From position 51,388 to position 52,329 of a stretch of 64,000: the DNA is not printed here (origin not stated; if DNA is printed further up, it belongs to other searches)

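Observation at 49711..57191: Three 7TMR-DISM receptors with different outputs, including an HD-GYP/RsbW-kinase fusion and a separate RsbU-like phosphatase: a split partner-switching module?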

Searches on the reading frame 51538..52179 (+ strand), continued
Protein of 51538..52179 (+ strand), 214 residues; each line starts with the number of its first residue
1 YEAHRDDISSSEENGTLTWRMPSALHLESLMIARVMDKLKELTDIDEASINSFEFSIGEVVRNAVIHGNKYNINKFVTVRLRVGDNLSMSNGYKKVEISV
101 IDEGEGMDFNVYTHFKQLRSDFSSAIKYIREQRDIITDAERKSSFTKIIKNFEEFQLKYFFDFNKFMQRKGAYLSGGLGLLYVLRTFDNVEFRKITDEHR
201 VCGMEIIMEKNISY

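Call 32: search_protein_families(library=pfam, proteins=[P0243, P0246, P0251, P0253, P0254, P0255, P0256, P0258], max_evalue=0.001)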
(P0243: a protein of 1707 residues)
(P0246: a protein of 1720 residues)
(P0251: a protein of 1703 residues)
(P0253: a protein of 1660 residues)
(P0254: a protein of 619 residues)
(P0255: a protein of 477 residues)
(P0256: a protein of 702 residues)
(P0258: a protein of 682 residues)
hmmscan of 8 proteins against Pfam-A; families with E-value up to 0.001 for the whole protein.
P0243 (1707 aa): 19 families
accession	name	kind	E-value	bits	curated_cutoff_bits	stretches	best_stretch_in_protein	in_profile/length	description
PF00069.31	Pkinase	-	1e-50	173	31.7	1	9-262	1-257/263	Protein kinase domain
PF07714.23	PK_Tyr_Ser-Thr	-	1.7e-34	119.8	23.1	1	11-257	3-249/258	Protein tyrosine and serine/threonine kinase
PF13487.12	HD_5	-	2.3e-29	102.8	27.2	1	1323-1484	6-170/170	HD domain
PF13191.12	AAA_16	-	3.1e-20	73.8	32.6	1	296-475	2-164/167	AAA ATPase domain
PF01590.32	GAF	-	1.4e-12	48.7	22.4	1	1166-1300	1-133/133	GAF domain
PF13185.12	GAF_2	-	8.8e-11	42.6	28.6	1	1165-1300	2-135/136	GAF domain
PF13181.12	TPR_8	-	1.3e-10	41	25.7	0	961-991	4-34/34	Tetratricopeptide repeat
PF13424.12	TPR_12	-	3.8e-09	37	30.1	0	842-896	7-64/77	Tetratricopeptide repeat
PF01637.24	ATPase_2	-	7.5e-08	32.9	33.2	1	298-528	3-201/225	ATPase domain predominantly from Archaea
PF13492.12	GAF_3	-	1.2e-07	32.6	27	1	1167-1300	2-127/129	GAF domain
PF01966.28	HD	-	1.2e-07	32.4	22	1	1333-1449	3-112/116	HD domain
PF00515.34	TPR_1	-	5.6e-07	29.6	27.8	0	965-989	8-32/34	Tetratricopeptide repeat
PF13581.12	HATPase_c_2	-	8.7e-07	29.4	27.4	1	1530-1606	11-83/127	Histidine kinase-like ATPase domain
PF07719.23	TPR_2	-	2.7e-06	27.5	27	0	963-990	6-33/34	Tetratricopeptide repeat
PF24883.2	NPHP3_N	-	1.6e-05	25.6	24.8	1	310-477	12-159/164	Nephrocystin 3, N-terminal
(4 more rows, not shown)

P0246 (1720 aa): 13 families
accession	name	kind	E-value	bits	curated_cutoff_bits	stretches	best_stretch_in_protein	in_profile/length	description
PF00069.31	Pkinase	-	6.9e-49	167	31.7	1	23-277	1-258/263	Protein kinase domain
PF07714.23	PK_Tyr_Ser-Thr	-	3.7e-30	105.5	23.1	1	25-271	3-249/258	Protein tyrosine and serine/threonine kinase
PF13487.12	HD_5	-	5.6e-28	98.2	27.2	1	1331-1495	3-170/170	HD domain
PF01590.32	GAF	-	2.8e-12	47.8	22.4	1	1177-1311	1-133/133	GAF domain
PF13492.12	GAF_3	-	8.5e-10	39.6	27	1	1177-1312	1-128/129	GAF domain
PF13191.12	AAA_16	-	3.9e-09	37.6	32.6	1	329-480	28-159/167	AAA ATPase domain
PF03109.22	ABC1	-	8.3e-09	35.4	22.9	1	63-168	115-214/244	ABC1 atypical kinase-like domain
PF13185.12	GAF_2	-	1.4e-08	35.5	28.6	1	1176-1311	2-135/136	GAF domain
PF13581.12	HATPase_c_2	-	2.8e-07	31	27.4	1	1540-1700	10-114/127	Histidine kinase-like ATPase domain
PF01636.29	APH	-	4.7e-07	30.2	23.2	0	136-172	167-201/239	Phosphotransferase enzyme family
PF01966.28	HD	-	7.1e-07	30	22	1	1342-1460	1-112/116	HD domain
PF13424.12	TPR_12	-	9.5e-05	22.9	30.1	0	939-993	18-74/77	Tetratricopeptide repeat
PF06293.20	Kdo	-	0.00012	22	21.3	1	98-172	94-173/207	Lipopolysaccharide kinase (Kdo/WaaP) family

P0251 (1703 aa): 13 families
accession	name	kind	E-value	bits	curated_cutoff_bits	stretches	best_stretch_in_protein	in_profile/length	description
PF00069.31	Pkinase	-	1.4e-48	166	31.7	1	10-264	3-259/263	Protein kinase domain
PF13487.12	HD_5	-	2e-31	109.5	27.2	1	1312-1477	2-170/170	HD domain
PF07714.23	PK_Tyr_Ser-Thr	-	5e-30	105.1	23.1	1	11-257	4-249/258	Protein tyrosine and serine/threonine kinase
PF13191.12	AAA_16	-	4.7e-19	69.9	32.6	1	297-471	3-158/167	AAA ATPase domain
PF01966.28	HD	-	2.3e-16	60.6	22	1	1326-1444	3-114/116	HD domain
PF01590.32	GAF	-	7.3e-10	39.9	22.4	1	1160-1293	1-133/133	GAF domain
PF13185.12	GAF_2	-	2.2e-06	28.4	28.6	1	1160-1293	3-135/136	GAF domain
PF13492.12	GAF_3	-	2.9e-06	28.1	27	1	1160-1294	1-128/129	GAF domain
PF03109.22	ABC1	-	5.1e-05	23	22.9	1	81-154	142-214/244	ABC1 atypical kinase-like domain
PF06293.20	Kdo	-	0.0001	22.3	21.3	1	106-152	120-167/207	Lipopolysaccharide kinase (Kdo/WaaP) family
PF08668.18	HDOD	-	0.00031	20.7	22.9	1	1323-1373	94-142/196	HDOD domain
PF13581.12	HATPase_c_2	-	0.00069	20.1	27.4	0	1536-1678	25-116/127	Histidine kinase-like ATPase domain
PF05621.17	TniB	-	0.00074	19.4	22.4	0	301-343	18-60/189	Bacterial TniB protein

P0253 (1660 aa): 12 families
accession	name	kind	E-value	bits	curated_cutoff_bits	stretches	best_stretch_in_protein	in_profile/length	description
PF13487.12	HD_5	-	1.1e-30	107.1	27.2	1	1274-1438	2-169/170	HD domain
PF00069.31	Pkinase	-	2.7e-27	96.3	31.7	1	10-245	2-254/263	Protein kinase domain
PF07714.23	PK_Tyr_Ser-Thr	-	4.5e-17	62.7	23.1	1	10-222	2-216/258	Protein tyrosine and serine/threonine kinase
PF13191.12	AAA_16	-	1e-12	49.3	32.6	1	281-455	4-167/167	AAA ATPase domain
PF01966.28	HD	-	4.9e-12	46.6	22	1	1292-1405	7-113/116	HD domain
PF01590.32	GAF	-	3e-11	44.4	22.4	1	1129-1255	1-133/133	GAF domain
PF13185.12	GAF_2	-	1.7e-08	35.2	28.6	1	1129-1255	3-135/136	GAF domain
PF13424.12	TPR_12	-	7.6e-08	32.9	30.1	1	805-862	5-65/77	Tetratricopeptide repeat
PF13581.12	HATPase_c_2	-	1.1e-06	29.1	27.4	1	1495-1648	22-122/127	Histidine kinase-like ATPase domain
PF13492.12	GAF_3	-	2.2e-06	28.5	27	1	1130-1255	2-127/129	GAF domain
PF13401.12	AAA_22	-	4.3e-05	24.3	27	1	302-456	6-120/130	AAA domain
PF17874.7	TPR_MalT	-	0.00044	20.1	45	0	821-885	19-82/336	MalT-like TPR region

P0254 (619 aa): 4 families
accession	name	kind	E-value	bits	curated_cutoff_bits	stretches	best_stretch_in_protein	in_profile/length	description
PF13487.12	HD_5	-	4.7e-29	101.8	27.2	1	231-394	3-169/170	HD domain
PF13581.12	HATPase_c_2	-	8.4e-09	36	27.4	1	448-598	19-116/127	Histidine kinase-like ATPase domain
PF20966.2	MASE6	-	6.4e-06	26.7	27.4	1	35-186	16-167/170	MASE6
PF02518.31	HATPase_c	-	0.00035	21.4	26.4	1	461-526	6-56/111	Histidine kinase-, DNA gyrase B-, and HSP90-like ATPase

P0255 (477 aa): 4 families
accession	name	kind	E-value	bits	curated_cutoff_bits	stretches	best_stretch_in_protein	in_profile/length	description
PF13487.12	HD_5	-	5.3e-31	108.1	27.2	1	91-254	2-168/170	HD domain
PF01966.28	HD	-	9.2e-11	42.5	22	1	104-222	2-113/116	HD domain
PF13581.12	HATPase_c_2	-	1.4e-09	38.4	27.4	1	302-475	11-127/127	Histidine kinase-like ATPase domain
PF02518.31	HATPase_c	-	0.00019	22.3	26.4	1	327-388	10-56/111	Histidine kinase-, DNA gyrase B-, and HSP90-like ATPase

P0256 (702 aa): 8 families
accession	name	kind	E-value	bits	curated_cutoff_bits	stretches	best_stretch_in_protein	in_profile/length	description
PF13487.12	HD_5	-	1.9e-29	103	27.2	1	307-471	2-169/170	HD domain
PF01966.28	HD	-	7.1e-09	36.4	22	1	323-440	5-115/116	HD domain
PF13581.12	HATPase_c_2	-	2.5e-08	34.4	27.4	1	525-689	19-125/127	Histidine kinase-like ATPase domain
PF13492.12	GAF_3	-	5.2e-08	33.8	27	1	168-289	5-128/129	GAF domain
PF00072.30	Response_reg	-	2.6e-06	28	30.2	1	5-120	1-108/111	Response regulator receiver domain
PF11849.14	DUF3369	-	8.6e-06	26.6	27.2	1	144-294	16-165/168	Domain of unknown function (DUF3369)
PF01590.32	GAF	-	3.6e-05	24.7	22.4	1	168-288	5-133/133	GAF domain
PF13185.12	GAF_2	-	0.0005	20.7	28.6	0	164-288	3-135/136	GAF domain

P0258 (682 aa): 5 families
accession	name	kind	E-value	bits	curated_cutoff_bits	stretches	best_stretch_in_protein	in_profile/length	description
PF13487.12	HD_5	-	8.2e-32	110.7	27.2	1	296-460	3-170/170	HD domain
PF00072.30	Response_reg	-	8.3e-25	87.6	30.2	1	9-121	2-110/111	Response regulator receiver domain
PF01966.28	HD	-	7.9e-10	39.5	22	1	311-422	5-109/116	HD domain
PF13581.12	HATPase_c_2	-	3e-09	37.4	27.4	1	516-665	22-117/127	Histidine kinase-like ATPase domain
PF23198.2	PDE8A_N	-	0.00039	20.8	29.6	1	3-90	7-92/147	PDE8A-like, N-terminal domain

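Call 41: find_related_loci(query=A3, collection=metagenome_contigs, flank=10000)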
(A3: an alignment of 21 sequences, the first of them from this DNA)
Query A3 (214 aa) in metagenome_contigs; peptide patterns used: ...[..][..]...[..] (x = any residue, [..] = any of these).
98 stretches matched a pattern; 51 encode a relative of the query (tblastn E <= 1e-3); 51 distinct loci.
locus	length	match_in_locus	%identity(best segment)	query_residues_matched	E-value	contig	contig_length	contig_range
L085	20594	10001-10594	33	12-212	2e-38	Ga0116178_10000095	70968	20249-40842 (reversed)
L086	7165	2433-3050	33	1-210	1e-38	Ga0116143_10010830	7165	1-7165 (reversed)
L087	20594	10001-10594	33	12-212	2e-38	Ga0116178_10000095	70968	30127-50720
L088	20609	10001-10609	32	6-212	2e-37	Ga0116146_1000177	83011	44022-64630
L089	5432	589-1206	32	1-210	4e-36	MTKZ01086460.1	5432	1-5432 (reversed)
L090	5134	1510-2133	31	1-212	2e-36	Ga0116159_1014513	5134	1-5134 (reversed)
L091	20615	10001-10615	34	1-212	9e-35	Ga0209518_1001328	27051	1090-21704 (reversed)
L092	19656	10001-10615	34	1-212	9e-35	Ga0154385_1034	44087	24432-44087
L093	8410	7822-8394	33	1-195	2e-34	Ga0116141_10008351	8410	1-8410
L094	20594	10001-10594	33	12-212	2e-38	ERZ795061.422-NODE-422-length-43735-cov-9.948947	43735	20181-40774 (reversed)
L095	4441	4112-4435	41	1-114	1e-19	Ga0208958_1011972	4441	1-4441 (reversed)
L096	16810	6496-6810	32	1-109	2e-11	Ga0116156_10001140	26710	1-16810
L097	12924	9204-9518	32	1-109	2e-11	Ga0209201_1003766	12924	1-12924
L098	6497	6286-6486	33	6-72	2e-8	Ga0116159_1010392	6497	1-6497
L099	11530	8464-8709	34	19-108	3e-8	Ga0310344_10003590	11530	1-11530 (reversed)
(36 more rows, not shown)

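Call 46: predict_structure(alignment_id=A3)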
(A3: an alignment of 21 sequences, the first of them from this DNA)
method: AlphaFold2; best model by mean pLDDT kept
length: 214 residues; sequences in the alignment: 21
mean_pLDDT: 79.4   pTM: 0.69
mean pLDDT of the five models: 79.4, 79.1, 77.1, 74.8, 72.6
residues with pLDDT >= 90: 77; 70-90: 76; 50-70: 52; < 50: 9
segments of 3 or more residues with pLDDT < 50: 164-167
pLDDT, mean of each block of 10 residues (from residue 1): 80 96 93 96 90 93 87 93 75 90 71 60 71 80 76 61 48 55 85 75 89 85
secondary structure, 60 per line:
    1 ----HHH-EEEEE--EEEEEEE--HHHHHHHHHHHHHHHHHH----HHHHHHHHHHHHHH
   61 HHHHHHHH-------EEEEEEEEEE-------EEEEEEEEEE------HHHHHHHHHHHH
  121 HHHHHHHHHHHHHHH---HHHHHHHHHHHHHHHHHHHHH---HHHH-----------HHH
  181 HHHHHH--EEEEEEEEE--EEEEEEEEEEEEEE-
elements in order: E9-13 E16-22 H25-42 H47-68 E76-85 E93-102 H109-135 H139-159 H163-166 H178-186 E189-197 E200-213

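Call 49: fold_search(model_id=the predicted structure, library=pdb)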
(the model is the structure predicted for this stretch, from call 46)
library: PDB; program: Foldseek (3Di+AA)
matches with E <= 10: 240; with E <= 0.001: 8
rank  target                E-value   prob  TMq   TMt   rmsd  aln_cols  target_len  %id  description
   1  1tid_C                7.4e-07  1.00  0.51  0.79   9.4       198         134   16  Crystal Structures of the ADP and ATP bound forms of the Bacillus Anti-sigma factor SpoIIAB in complex with the Anti-a (released 2004-06-15)
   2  1th8_A                1.2e-06  1.00  0.50  0.78   8.5       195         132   16  Crystal Structures of the ADP and ATP bound forms of the Bacillus Anti-sigma factor SpoIIAB in complex with the Anti-a (released 2004-06-15)
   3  1l0o_A                1.8e-06  1.00  0.53  0.79   8.2       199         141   16  Crystal Structure of the Bacillus stearothermophilus Anti-Sigma Factor SpoIIAB with the Sporulation Sigma Factor Sigma (released 2002-04-03)
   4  1til_E                2.0e-06  1.00  0.52  0.78   8.4       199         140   16  Crystal Structures of the ADP and ATP bound forms of the Bacillus Anti-sigma factor SpoIIAB in complex with the Anti-a (released 2004-06-15)
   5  1tid_A                2.8e-06  1.00  0.51  0.78   9.4       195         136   16  Crystal Structures of the ADP and ATP bound forms of the Bacillus Anti-sigma factor SpoIIAB in complex with the Anti-a (released 2004-06-15)
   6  1thn_A                2.3e-05  1.00  0.51  0.78   9.5       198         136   16  Crystal Structures of the ADP and ATP bound forms of the Bacillus Anti-sigma factor SpoIIAB in complex with the Anti-a (released 2004-06-15)
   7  8ih8_D                6.9e-04  1.00  0.45  0.70   8.5       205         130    7  anti-sigmaF factor and Anti-sigmaF factor antagonist complex(usfx-RsfB) (released 2024-02-28)
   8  9qih_B                7.7e-04  1.00  0.48  0.35   9.7       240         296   15  Structure of response regulator LvrC from Leptospira (released 2026-03-25)
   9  6m37_A                1.1e-03  1.00  0.47  0.86   2.7       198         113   13  The crystal structure of B. subtilis RsbV/RsbW complex in the hexagonal crystal form (released 2020-07-15)
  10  6m37_C                1.2e-03  1.00  0.49  0.87   2.6       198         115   13  The crystal structure of B. subtilis RsbV/RsbW complex in the hexagonal crystal form (released 2020-07-15)
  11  9qih_A                1.8e-03  1.00  0.49  0.36   9.1       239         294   15  Structure of response regulator LvrC from Leptospira (released 2026-03-25)
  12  6m36_O                8.0e-03  1.00  0.37  0.76   4.6       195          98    9  The crystal structure of B. subtilis RsbV/RsbW complex in the monoclinic crystal form (released 2020-07-15)
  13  8p3n_A                2.0e-02  0.92  0.35  0.42  11.7       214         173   14  Structure of the Histidine Kinase CheA ATP-Binding domain in complex with compound ODDHK8 (released 2024-06-12)
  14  8oyq_B                2.0e-02  0.77  0.29  0.35  13.6       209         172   13  Structure of the Histidine Kinase CheA ATP-Binding domain in complex with compound ODDHK13 (released 2024-05-15)
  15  8p3r_B                5.2e-02  0.80  0.35  0.41  12.0       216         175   14  Structure of the Histidine Kinase CheA ATP-Binding domain in complex with compound ODDHK4 (released 2024-06-12)
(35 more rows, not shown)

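Call 51: find_encoding_contigs(protein=P0252, flank=10000, max_places=1)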
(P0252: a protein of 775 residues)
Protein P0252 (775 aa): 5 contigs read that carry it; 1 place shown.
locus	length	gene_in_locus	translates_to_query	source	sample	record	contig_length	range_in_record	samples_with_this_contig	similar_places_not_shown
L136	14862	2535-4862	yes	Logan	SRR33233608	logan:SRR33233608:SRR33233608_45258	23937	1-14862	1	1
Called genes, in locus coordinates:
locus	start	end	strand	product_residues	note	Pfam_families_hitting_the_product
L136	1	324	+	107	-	?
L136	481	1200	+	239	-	-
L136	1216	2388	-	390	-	PF01321:Creatinase_N, PF00557:Peptidase_M24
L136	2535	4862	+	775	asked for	PF02743:dCache_1, PF22673:MCP-like_PDC_1 (weak), PF00672:HAMP (weak), PF13487:HD_5, PF01966:HD, PF13581:HATPase_c_2 (faint)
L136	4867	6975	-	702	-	PF00072:Response_reg (weak), PF11849:DUF3369 (faint), PF13492:GAF_3, PF13487:HD_5, PF01966:HD, PF13581:HATPase_c_2 (weak)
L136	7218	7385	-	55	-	-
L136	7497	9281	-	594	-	PF00563:EAL, PF00571:CBS (weak), PF00990:GGDEF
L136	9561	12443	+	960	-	PF00497:SBP_bac_3, PF00989:PAS (faint), PF08448:PAS_4 (faint), PF13426:PAS_9, PF13188:PAS_8 (weak), PF00512:HisKA, PF02518:HATPase_c, PF00072:Response_reg, +1 more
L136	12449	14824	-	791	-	PF13426:PAS_9, PF00989:PAS (weak), PF13188:PAS_8 (weak), PF13426:PAS_9, PF00989:PAS (weak), PF13426:PAS_9, PF00512:HisKA, PF02518:HATPase_c, +3 more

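Call 63: find_homologous_proteins(query=A3, max_evalue=1e-20)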
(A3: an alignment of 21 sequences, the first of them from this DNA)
Query A3 (21 sequences) (214 aa, profile of the alignment): 5 proteins with E <= 1e-20 among 2591 candidates.
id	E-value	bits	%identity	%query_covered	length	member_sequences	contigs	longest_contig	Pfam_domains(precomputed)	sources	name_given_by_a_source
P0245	1.6e-76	274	38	99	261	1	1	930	PF13581.13,PF02518.32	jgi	-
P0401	8.9e-69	249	35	99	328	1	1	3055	PF13487.13,PF13581.13,PF02518.32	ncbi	ncbi:MAG: hypothetical protein CVV50_01515, partial [Spirochaetae bacterium HGW-Spirochaetae-6]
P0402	7.1e-62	226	41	76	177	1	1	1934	PF13581.13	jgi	-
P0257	3.2e-47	179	37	69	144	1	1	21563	-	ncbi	-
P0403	3.4e-36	143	56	73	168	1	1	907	PF13581.13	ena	-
